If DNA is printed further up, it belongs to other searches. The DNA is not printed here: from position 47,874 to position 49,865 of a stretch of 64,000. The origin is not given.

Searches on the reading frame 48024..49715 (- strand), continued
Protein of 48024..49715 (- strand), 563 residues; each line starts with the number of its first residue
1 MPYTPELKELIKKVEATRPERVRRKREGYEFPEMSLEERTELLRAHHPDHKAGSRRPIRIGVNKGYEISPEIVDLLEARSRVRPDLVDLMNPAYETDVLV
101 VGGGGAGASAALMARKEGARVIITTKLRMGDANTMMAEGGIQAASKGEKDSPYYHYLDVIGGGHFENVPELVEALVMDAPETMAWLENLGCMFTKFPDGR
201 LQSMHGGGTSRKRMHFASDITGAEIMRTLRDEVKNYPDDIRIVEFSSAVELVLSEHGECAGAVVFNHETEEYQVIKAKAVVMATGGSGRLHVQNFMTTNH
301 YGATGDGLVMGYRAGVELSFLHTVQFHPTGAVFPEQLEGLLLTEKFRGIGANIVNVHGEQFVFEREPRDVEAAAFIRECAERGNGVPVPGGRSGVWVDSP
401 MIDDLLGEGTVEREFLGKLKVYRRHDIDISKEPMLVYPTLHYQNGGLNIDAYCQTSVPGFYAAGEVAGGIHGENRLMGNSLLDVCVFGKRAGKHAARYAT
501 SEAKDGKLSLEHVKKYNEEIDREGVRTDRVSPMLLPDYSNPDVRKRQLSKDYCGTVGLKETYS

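Call 72: search_protein_families(library=pfam, proteins=[L001:7841-9256:+, L003:7863-9011:+, L054:6594-7625:+, L054:7571-8521:+, L054:9047-9976:+, L054:11804-12343:+, L054:12434-13171:+, L054:13172-14062:+, L054:14076-16367:+, L054:4040-5743:+], max_evalue=0.0001)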
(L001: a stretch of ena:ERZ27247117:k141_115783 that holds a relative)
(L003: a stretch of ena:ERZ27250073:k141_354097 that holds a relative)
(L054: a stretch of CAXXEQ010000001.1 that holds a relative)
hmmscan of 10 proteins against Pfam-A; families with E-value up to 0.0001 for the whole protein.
L001:7841-9256:+ (471 aa): 0 families

L003:7863-9011:+ (382 aa): 3 families
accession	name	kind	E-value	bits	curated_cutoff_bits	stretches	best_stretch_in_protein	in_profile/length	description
PF13183.11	Fer4_8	-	7.3e-07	30.1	27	1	257-335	3-67/68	4Fe-4S dicluster domain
PF13237.11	Fer4_10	-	4.3e-06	27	25.5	0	317-344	4-22/53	4Fe-4S dicluster domain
PF12797.12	Fer4_2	-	9.9e-05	22.5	24.5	0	320-334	8-22/22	4Fe-4S binding domain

L054:6594-7625:+ (343 aa): 6 families
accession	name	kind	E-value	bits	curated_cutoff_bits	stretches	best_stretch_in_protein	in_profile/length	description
PF13237.11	Fer4_10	-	2.8e-07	30.8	25.5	0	297-319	6-22/53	4Fe-4S dicluster domain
PF13183.11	Fer4_8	-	2.3e-06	28.5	27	1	256-313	4-67/68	4Fe-4S dicluster domain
PF13187.11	Fer4_9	-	8.2e-06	26.2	27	1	256-312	1-49/52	4Fe-4S dicluster domain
PF25160.1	LdpA_Fe-S-bd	-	1.3e-05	25.4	27.6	0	296-313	24-41/49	LdpA Fe-S cluster-binding domain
PF13534.11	Fer4_17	-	3.3e-05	24.8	22.2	1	256-311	1-57/61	4Fe-4S dicluster domain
PF12838.12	Fer4_7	-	7.3e-05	23.6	27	0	256-313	1-51/52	4Fe-4S dicluster domain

L054:7571-8521:+ (316 aa): 3 families
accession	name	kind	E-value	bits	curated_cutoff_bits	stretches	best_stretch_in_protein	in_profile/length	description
PF14522.11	Cytochrome_C7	-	3.2e-10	40.1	24.8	0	162-214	3-54/67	Cytochrome c7 and related cytochrome c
PF14537.11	Cytochrom_c3_2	-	4.2e-07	30.8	25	0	43-87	23-66/79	Cytochrome c3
PF03264.19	Cytochrom_NNT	-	3.7e-05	24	24.1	0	23-139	13-134/174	NapC/NirT cytochrome c family, N-terminal region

L054:9047-9976:+ (309 aa): 6 families
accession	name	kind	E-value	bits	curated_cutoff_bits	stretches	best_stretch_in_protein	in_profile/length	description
PF13187.11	Fer4_9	-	1.3e-08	35.1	27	1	179-231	1-50/52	4Fe-4S dicluster domain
PF12838.12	Fer4_7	-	7e-07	30.1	27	1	179-230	1-50/52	4Fe-4S dicluster domain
PF13237.11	Fer4_10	-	1.3e-06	28.7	25.5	1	176-229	5-53/53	4Fe-4S dicluster domain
PF14691.11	Fer4_20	-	2.5e-06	27.7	25.8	1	171-231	15-78/113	Dihydroprymidine dehydrogenase domain II, 4Fe-4S cluster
PF13534.11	Fer4_17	-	7.3e-06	26.9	22.2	0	208-232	36-60/61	4Fe-4S dicluster domain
PF13183.11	Fer4_8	-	6.2e-05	23.9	27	0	176-231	1-67/68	4Fe-4S dicluster domain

L054:11804-12343:+ (179 aa): 1 family
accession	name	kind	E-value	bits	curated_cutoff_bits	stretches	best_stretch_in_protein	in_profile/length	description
PF14522.11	Cytochrome_C7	-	5.1e-05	23.5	24.8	0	74-177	1-67/67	Cytochrome c7 and related cytochrome c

L054:12434-13171:+ (245 aa): 8 families
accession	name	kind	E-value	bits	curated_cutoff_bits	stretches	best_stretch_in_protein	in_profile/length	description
PF13247.11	Fer4_11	-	8e-26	90.6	26.2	1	77-171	4-99/100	4Fe-4S dicluster domain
PF13237.11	Fer4_10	-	6.3e-12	45.7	25.5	1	81-127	7-53/53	4Fe-4S dicluster domain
PF12838.12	Fer4_7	-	1.3e-11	45.2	27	1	83-130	2-52/52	4Fe-4S dicluster domain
PF13187.11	Fer4_9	-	6.9e-09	36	27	1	83-129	2-50/52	4Fe-4S dicluster domain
PF12797.12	Fer4_2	-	1e-08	35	24.5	2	31-49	3-21/22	4Fe-4S binding domain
PF00037.32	Fer4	-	4e-08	33.2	21.1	1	112-130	4-22/24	4Fe-4S binding domain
PF12837.12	Fer4_6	-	8.6e-07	29.1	25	0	113-130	6-23/24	4Fe-4S binding domain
PF25160.1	LdpA_Fe-S-bd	-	3.6e-05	23.9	27.6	1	89-129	7-41/49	LdpA Fe-S cluster-binding domain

L054:13172-14062:+ (296 aa): 2 families
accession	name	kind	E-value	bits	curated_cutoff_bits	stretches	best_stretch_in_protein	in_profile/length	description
PF03916.19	NrfD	-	4.9e-42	145.1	25.8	1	10-291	6-309/313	Polysulphide reductase, NrfD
PF14589.11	NrfD_2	-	2.2e-14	54.4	27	1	15-290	5-272/281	Polysulfide reductase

L054:14076-16367:+ (763 aa): 3 families
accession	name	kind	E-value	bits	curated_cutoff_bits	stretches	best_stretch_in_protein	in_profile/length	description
PF00384.28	Molybdopterin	-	2.9e-25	89.5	24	1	127-494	1-319/353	Molybdopterin oxidoreductase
PF01568.27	Molydop_binding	-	2.3e-09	37.7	26.8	1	659-738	23-97/110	Molydopterin dinucleotide binding domain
PF04879.21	Molybdop_Fe4S4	-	1.4e-05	25.4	22.7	1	56-124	4-55/55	Molybdopterin oxidoreductase Fe4S4 domain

L054:4040-5743:+ (567 aa): 0 families

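Call 80: predict_structure(alignment_id=A1)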
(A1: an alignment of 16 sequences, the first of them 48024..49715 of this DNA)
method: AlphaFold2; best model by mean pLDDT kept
length: 563 residues; sequences in the alignment: 16
mean_pLDDT: 58.2   pTM: 0.57
mean pLDDT of the five models: 58.2, 51.2, 50.9, 48.1, 42.3
residues with pLDDT >= 90: 71; 70-90: 138; 50-70: 125; < 50: 229
segments of 3 or more residues with pLDDT < 50: 31-36, 38-40, 46-80, 132-168, 201-220, 285-303, 320-349, 363-374, 437-445, 468-480, 529-563
pLDDT, mean of each block of 10 residues (from residue 1): 66 83 73 48 45 32 26 38 79 95 83 96 78 36 27 23 34 58 77 58 32 31 68 91 82 92 81 93 53 25 56 64 26 30 42 70 41 52 62 63 77 59 62 54 54 87 64 36 73 95 91 75 52 30 30 26 28
secondary structure, 60 per line:
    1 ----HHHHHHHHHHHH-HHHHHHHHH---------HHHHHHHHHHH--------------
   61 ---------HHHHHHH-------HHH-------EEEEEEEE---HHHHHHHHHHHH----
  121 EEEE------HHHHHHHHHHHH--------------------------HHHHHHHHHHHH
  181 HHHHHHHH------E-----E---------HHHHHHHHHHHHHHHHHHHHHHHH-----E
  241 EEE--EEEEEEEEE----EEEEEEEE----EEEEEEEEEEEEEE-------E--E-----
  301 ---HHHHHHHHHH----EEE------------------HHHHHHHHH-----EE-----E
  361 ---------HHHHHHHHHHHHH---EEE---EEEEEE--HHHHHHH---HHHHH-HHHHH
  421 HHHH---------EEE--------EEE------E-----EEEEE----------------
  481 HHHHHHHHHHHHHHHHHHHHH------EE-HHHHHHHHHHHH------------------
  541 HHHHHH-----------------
elements in order: H5-16 H18-26 H36-46 H70-76 E94-101 H105-116 E121-124 H131-142 H169-188 H211-234 E240-243 E246-254 E259-266 E271-284 H304-313 E318-320 H339-347 H370-382 E386-388 E392-397 H400-406 H410-414 H416-424 E434-436 E445-447 E460-464 H481-501 H511-522 H541-546

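Call 86: fold_search(model_id=the predicted structure, library=pdb)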
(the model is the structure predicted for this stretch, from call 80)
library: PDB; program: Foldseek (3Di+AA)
matches with E <= 10: 1830; with E <= 0.001: 644
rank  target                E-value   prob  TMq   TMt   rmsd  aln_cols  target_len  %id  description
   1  7d6v_A                1.7e-22  1.00  0.46  0.44  12.6       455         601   33  Mycobacterium smegmatis Sdh1 in complex with UQ1 (released 2021-04-07)
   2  6b58_A                3.3e-22  1.00  0.42  0.44  12.3       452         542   27  FrdA-SdhE assembly intermediate (released 2018-01-24)
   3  5vpn_A                6.5e-22  1.00  0.46  0.45  12.7       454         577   29  E. coli Quinol fumarate reductase FrdA E245Q mutation (released 2017-06-21)
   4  6awf_A                8.0e-22  1.00  0.44  0.44  12.7       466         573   27  Escherichia coli quinol:fumarate reductase crystallized without dicarboxylate (released 2017-12-06)
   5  6b58_C                1.2e-21  1.00  0.42  0.43  12.5       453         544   27  FrdA-SdhE assembly intermediate (released 2018-01-24)
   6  7d6x_A                1.4e-21  1.00  0.47  0.44  12.3       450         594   33  Mycobacterium smegmatis Sdh1 complex in the apo form (released 2021-04-07)
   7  5vpn_E                2.0e-21  1.00  0.46  0.44  12.8       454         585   29  E. coli Quinol fumarate reductase FrdA E245Q mutation (released 2017-06-21)
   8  1kf6_A                4.0e-21  1.00  0.46  0.45  12.8       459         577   28  E. coli Quinol-Fumarate Reductase with Bound Inhibitor HQNO (released 2002-03-13)
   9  6c12_A                6.8e-21  1.00  0.40  0.42  13.4       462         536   28  SDHA-SDHE complex (released 2018-03-07)
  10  6vax_A                2.4e-20  1.00  0.45  0.42  12.3       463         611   28  Crystal structure of human SDHA-SDHAF2 assembly intermediate (released 2020-08-26)
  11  8b6g_CA               4.5e-20  1.00  0.43  0.41  13.2       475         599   26  Cryo-EM structure of succinate dehydrogenase complex (complex-II) in respiratory supercomplex of Tetrahymena thermoph (released 2023-03-29)
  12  5kxj                  8.4e-20  1.00  0.39  0.45  13.9       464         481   26  Crystal Structure of L-Aspartate Oxidase from Salmonella typhimurium in the Complex with Substrate L-Aspartate (released 2016-08-03)
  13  1knp                  2.9e-19  1.00  0.42  0.45  13.8       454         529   28  E. coli L-aspartate oxidase: mutant R386L in complex with succinate (released 2002-04-17)
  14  9fzl_2M               3.1e-19  1.00  0.44  0.41  13.5       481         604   26  Perkinsus marinus respiratory supercomplex CII2CIII2CIV2 in an intermediate state (released 2025-07-23)
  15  2fbw_A                3.6e-19  1.00  0.44  0.41  13.0       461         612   28  Avian respiratory complex II with carboxin bound (released 2005-12-20)
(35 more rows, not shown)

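Call 95: search_protein_families(library=pfam, proteins=[L046:6353-6874:+, L046:7167-7640:+, L046:11921-12700:+, L031:6190-6831:+, L031:6849-7550:+, L031:11989-12537:+, L031:12609-13865:+, L031:13869-14972:+, L071:4542-6353:+, L085:11710-12285:+], max_evalue=0.0001)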
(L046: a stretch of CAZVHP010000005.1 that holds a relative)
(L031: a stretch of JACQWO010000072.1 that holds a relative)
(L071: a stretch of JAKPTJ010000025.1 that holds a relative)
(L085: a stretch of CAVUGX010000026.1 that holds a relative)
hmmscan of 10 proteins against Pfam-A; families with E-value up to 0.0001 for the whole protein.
L046:6353-6874:+ (174 aa): 1 family
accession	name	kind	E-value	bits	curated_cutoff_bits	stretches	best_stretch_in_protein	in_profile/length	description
PF02656.20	DUF202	-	3.3e-14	53.5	23.4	1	94-153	1-64/68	Domain of unknown function (DUF202)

L046:7167-7640:+ (158 aa): 0 families

L046:11921-12700:+ (260 aa): 1 family
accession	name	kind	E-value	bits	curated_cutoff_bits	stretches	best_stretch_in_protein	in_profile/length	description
PF14371.13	DUF4412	-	2.5e-08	34.4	21.6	1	136-249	88-191/191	Domain of unknown function (DUF4412)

L031:6190-6831:+ (214 aa): 1 family
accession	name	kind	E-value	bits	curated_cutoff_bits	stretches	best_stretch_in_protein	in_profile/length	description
PF01553.26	Acyltransferase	-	2.4e-27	95.8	23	1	40-160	5-131/132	Acyltransferase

L031:6849-7550:+ (234 aa): 2 families
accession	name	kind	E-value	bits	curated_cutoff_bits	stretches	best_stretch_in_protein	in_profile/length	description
PF00378.25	ECH_1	-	1.8e-55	188.5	27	1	14-204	2-188/251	Enoyl-CoA hydratase/isomerase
PF16113.10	ECH_2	-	1e-36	127.6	27.2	1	19-205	2-187/335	Enoyl-CoA hydratase/isomerase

L031:11989-12537:+ (183 aa): 2 families
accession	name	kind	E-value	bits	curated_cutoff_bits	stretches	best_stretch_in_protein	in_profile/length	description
PF02811.25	PHP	-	2.8e-05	25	26.4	1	17-167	7-94/164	PHP domain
PF13263.12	PHP_C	-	4.9e-05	23.2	21.3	1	137-169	5-37/56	PHP-associated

L031:12609-13865:+ (419 aa): 1 family
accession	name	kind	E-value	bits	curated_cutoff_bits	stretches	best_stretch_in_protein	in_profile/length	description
PF06050.19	HGD-D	-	1.2e-58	199.7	28.4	1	48-412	4-342/342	2-hydroxyglutaryl-CoA dehydratase, D-component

L031:13869-14972:+ (368 aa): 1 family
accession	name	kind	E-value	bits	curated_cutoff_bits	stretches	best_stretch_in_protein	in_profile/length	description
PF06050.19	HGD-D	-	2.5e-99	333.5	28.4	1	33-368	1-342/342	2-hydroxyglutaryl-CoA dehydratase, D-component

L071:4542-6353:+ (604 aa): 0 families

L085:11710-12285:+ (192 aa): 0 families
